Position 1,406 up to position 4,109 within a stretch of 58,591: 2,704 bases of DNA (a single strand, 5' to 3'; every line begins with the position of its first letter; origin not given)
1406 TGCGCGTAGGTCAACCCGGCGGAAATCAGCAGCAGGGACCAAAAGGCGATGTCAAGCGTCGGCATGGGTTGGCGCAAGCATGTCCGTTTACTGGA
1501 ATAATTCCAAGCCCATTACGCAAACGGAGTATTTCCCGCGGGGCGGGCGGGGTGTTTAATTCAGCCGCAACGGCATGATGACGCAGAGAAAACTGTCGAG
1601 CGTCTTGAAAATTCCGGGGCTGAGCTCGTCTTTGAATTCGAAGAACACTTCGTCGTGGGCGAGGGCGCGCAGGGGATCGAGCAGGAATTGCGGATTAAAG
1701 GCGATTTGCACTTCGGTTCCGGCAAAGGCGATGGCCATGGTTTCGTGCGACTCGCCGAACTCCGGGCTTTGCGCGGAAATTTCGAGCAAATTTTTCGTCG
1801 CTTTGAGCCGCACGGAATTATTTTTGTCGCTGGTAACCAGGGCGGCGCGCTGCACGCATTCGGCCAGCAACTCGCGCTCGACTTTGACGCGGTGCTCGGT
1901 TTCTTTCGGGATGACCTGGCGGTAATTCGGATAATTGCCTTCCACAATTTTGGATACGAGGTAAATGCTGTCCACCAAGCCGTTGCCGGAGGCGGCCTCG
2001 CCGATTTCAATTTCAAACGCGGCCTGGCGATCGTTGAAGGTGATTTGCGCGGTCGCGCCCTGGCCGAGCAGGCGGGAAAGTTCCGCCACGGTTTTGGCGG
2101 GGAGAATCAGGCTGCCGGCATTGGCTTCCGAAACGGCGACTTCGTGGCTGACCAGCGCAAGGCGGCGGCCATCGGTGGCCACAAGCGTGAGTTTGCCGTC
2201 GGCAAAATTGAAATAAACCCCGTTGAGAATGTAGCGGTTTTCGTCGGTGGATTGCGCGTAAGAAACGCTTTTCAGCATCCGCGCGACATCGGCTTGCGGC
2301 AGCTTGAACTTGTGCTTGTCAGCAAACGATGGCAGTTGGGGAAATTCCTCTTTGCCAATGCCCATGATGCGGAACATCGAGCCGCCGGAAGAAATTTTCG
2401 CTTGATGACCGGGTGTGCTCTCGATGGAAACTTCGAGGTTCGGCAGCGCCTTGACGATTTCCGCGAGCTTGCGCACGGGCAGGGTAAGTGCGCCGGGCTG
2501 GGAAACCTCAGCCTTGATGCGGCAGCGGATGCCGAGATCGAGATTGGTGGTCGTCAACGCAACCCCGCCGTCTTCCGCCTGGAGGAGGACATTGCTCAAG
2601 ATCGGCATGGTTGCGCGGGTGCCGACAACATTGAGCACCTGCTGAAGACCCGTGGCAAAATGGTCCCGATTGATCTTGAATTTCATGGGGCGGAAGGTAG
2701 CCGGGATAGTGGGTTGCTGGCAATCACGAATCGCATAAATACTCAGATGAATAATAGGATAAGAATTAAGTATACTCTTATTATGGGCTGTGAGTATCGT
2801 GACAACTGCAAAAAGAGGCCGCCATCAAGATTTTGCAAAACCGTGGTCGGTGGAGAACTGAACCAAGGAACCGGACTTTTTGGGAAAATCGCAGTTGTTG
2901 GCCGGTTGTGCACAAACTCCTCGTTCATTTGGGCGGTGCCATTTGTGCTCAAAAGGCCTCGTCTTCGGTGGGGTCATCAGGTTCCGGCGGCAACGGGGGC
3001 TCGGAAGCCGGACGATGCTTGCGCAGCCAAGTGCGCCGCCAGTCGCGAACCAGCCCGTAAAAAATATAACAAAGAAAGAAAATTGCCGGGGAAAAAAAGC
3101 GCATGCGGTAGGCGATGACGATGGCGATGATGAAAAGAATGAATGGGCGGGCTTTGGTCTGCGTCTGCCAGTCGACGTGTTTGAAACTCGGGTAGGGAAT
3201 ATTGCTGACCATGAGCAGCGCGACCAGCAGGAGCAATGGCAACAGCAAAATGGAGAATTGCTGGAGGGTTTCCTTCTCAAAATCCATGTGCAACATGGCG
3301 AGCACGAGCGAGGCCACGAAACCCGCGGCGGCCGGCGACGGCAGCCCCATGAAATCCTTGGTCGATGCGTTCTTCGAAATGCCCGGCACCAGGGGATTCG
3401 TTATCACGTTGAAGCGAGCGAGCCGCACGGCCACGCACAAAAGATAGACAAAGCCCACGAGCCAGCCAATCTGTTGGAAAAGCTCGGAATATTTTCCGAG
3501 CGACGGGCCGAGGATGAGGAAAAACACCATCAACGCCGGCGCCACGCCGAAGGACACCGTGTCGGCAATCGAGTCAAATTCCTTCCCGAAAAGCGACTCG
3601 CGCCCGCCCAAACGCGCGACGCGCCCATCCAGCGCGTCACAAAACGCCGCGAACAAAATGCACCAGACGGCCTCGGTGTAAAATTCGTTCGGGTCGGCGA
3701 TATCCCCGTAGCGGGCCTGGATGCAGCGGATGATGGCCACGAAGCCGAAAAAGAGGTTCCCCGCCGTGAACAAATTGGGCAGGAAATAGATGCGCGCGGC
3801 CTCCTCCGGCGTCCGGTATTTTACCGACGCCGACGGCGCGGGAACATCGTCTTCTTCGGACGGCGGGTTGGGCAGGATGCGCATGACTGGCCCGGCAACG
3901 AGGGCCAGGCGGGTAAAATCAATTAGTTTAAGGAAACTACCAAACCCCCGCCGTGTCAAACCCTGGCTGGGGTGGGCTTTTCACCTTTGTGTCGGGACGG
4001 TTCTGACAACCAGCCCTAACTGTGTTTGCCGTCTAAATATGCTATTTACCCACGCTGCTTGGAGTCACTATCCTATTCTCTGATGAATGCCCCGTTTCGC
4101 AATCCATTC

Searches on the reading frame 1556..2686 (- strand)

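Call 76: search_protein_families(library=pfam, proteins=[window:1556-2686:-], max_evalue=0.0001)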
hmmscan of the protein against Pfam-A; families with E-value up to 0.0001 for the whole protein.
window:1556-2686:- (376 aa): 3 families
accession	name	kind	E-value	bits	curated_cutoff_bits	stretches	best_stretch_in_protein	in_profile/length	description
PF00712.24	DNA_pol3_beta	-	4.4e-41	140.2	24.4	2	1-119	1-120/120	DNA polymerase III beta subunit, N-terminal domain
PF02768.20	DNA_pol3_beta_3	-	5.9e-26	91.1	27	1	256-372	1-119/121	DNA polymerase III beta subunit, C-terminal domain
PF02767.21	DNA_pol3_beta_2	-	5e-25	88.5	27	1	129-253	2-115/116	DNA polymerase III beta subunit, central domain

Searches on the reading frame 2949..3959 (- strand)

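Call 76: search_protein_families(library=pfam, proteins=[window:2949-3959:-], max_evalue=0.0001)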
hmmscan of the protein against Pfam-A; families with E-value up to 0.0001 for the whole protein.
window:2949-3959:- (336 aa): 1 family
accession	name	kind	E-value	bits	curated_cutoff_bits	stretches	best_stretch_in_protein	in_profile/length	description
PF01066.26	CDP-OH_P_transf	-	1.3e-19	71.5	22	1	60-233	3-138/152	CDP-alcohol phosphatidyltransferase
